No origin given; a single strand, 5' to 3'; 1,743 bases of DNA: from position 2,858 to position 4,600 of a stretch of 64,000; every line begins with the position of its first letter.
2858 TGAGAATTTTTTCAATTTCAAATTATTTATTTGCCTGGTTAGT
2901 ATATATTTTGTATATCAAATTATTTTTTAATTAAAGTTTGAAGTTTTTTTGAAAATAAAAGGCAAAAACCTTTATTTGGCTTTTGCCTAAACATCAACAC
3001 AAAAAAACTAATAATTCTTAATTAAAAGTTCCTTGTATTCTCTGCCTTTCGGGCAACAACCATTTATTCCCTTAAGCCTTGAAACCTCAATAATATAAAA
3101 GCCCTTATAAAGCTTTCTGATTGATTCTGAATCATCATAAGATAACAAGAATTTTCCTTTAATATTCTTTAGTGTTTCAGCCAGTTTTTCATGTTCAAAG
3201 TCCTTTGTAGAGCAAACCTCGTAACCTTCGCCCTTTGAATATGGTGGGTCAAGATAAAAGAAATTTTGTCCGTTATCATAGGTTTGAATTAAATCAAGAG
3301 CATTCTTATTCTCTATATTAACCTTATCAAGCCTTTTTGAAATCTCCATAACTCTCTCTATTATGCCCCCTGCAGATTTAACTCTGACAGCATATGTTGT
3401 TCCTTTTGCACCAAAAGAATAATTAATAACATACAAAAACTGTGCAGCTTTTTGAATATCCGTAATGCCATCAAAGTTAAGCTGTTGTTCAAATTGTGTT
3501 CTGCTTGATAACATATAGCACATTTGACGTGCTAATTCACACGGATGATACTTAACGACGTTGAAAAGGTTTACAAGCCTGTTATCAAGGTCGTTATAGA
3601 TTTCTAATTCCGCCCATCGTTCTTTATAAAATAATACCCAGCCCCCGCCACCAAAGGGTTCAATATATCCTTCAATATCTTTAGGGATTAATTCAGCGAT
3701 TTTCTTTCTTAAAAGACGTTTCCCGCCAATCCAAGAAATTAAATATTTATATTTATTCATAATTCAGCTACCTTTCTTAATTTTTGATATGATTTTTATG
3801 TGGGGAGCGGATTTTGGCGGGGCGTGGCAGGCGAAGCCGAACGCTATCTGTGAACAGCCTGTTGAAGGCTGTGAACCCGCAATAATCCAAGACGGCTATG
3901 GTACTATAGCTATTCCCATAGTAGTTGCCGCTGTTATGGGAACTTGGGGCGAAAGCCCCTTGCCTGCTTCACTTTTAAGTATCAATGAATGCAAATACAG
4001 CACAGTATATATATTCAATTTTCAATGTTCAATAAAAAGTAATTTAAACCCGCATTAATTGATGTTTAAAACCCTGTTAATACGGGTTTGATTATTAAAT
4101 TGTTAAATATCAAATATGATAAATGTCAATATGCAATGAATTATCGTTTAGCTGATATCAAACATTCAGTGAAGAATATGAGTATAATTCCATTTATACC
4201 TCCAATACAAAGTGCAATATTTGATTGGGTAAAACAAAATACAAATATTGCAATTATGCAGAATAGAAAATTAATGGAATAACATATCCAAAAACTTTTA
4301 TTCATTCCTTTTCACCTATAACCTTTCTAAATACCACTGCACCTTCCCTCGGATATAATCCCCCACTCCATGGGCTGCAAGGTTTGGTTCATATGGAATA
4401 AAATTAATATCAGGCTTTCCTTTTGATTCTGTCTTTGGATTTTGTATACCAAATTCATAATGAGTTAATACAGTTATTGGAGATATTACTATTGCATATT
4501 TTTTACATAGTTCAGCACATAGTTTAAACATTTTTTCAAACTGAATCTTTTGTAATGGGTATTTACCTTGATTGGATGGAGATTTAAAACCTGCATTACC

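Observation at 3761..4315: GC-rich, hairpin-dense island with its own promoter-like element in the endolysin/Dam gap, convergent with a hidden 54-codon hydrophobic ORF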

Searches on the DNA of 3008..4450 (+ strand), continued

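Call 69: search_with_rna_model(model_id=R2, source=L114, start=1800, end=2560, filters=off, max_evalue=10, show_alignments=2)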
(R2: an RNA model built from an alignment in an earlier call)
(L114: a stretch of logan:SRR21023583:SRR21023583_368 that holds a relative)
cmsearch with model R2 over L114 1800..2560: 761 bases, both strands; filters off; matches with E-value up to 10: 7.
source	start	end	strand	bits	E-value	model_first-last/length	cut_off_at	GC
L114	2371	2467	-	22.8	3.4e-05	1-93/93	no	0.51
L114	2293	2380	+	5.4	0.49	1-93/93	no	0.36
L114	1940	2021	-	2.6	2.2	1-93/93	no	0.38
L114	2042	2066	-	2.4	2.6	1-93/93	no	0.24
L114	2502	2521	-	1.3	4.6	1-93/93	no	0.25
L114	2223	2356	-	0.6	6.6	1-93/93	no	0.46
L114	1835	1856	+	0.6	6.8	1-93/93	no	0.36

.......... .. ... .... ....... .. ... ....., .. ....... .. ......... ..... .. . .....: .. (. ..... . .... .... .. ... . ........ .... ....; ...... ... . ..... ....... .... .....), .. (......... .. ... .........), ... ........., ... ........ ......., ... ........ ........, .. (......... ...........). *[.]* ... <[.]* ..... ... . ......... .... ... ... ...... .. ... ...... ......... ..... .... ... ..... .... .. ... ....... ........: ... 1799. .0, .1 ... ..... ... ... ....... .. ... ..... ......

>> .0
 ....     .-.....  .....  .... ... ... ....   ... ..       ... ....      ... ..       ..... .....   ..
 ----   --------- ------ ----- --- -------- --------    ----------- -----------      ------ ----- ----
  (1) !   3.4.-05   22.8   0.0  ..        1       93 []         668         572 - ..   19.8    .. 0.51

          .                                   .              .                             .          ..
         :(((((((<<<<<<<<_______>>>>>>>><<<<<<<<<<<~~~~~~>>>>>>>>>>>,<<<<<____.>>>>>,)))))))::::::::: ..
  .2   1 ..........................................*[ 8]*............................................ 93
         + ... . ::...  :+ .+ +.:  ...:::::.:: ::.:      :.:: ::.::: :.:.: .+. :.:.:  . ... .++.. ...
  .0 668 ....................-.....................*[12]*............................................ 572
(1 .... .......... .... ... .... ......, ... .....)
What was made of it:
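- It also finds the divergent L114 at 22.8 bits (call 69).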

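Call 71: search_with_rna_model(model_id=R2, source=L116, start=2100, end=2560, filters=off, max_evalue=10, show_alignments=1)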
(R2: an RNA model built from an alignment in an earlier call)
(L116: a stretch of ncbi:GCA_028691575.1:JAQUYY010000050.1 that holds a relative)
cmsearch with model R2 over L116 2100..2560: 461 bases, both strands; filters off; matches with E-value up to 10: 10.
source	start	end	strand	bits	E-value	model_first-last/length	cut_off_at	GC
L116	2325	2417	-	13.7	0.0031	1-93/93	no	0.33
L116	2347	2374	+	3.7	0.73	33-60/93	no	0.14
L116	2226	2271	+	3.6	0.8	1-93/93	no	0.33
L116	2172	2253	-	3.1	1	1-93/93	no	0.46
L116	2135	2158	-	2.3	1.6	1-93/93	no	0.25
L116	2212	2225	+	2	1.9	12-28/93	no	0.43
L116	2527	2551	-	0.7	4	1-93/93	no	0.28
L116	2446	2470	-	-0.5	7.4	1-93/93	no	0.24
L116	2476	2503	-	-0.7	8.2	1-93/93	no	0.25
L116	2100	2124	-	-0.8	8.8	1-93/93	no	0.24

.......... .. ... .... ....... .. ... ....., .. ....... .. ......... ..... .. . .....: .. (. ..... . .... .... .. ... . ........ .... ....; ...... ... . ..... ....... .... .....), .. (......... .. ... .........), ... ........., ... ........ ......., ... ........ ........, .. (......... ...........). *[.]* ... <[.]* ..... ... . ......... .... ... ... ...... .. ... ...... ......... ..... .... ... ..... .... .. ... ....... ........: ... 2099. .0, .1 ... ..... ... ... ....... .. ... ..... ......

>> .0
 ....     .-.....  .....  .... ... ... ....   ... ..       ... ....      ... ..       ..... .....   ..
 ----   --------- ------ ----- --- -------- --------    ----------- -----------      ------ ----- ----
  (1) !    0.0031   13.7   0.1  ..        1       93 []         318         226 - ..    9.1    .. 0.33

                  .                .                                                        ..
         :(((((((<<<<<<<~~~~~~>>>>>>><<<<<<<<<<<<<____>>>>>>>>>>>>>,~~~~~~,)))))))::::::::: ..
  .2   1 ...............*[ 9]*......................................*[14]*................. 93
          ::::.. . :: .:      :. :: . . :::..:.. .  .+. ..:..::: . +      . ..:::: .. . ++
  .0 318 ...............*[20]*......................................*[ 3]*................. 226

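Call 78: search_rna_families(sources=[L064, L073, L049, L114, L058, L069], threshold=evalue, max_evalue=1)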
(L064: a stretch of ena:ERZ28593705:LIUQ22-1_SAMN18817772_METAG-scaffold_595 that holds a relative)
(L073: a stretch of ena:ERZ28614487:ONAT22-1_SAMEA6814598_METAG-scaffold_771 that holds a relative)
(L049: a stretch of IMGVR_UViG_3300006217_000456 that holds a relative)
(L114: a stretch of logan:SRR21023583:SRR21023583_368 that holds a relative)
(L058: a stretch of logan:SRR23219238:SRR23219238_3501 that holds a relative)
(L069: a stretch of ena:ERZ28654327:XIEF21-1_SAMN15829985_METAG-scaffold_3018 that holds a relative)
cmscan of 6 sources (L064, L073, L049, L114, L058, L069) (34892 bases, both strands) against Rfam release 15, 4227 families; matches with E-value up to 1: 4.
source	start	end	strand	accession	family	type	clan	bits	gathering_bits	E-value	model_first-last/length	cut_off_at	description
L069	4315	4386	+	RF00005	tRNA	Gene; tRNA;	CL00001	66.2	29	1.9e-12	1-71/71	no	tRNA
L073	115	195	-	RF02077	STnc220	Gene; sRNA;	-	27.9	60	0.72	1-79/79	no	Salmonella enterica sRNA STnc220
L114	120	216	-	RF00335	snoZ13_snr52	Gene; snRNA; snoRNA; CD-box;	-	27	47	0.59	1-101/101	no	Small nucleolar RNA Z13/snr52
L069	4806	4972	-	RF02819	V_AS7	Gene; antisense;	-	26.6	90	0.25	1-169/169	no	Vibrio RNA AS7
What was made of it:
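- On Any Rfam 15 family (4227 models): No hit on the element at E <= 1 in six homologous loci (call 78).
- On tRNA / tRNA-like: RF00005 hits only an unrelated tRNA in L069, not the element (call 78).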
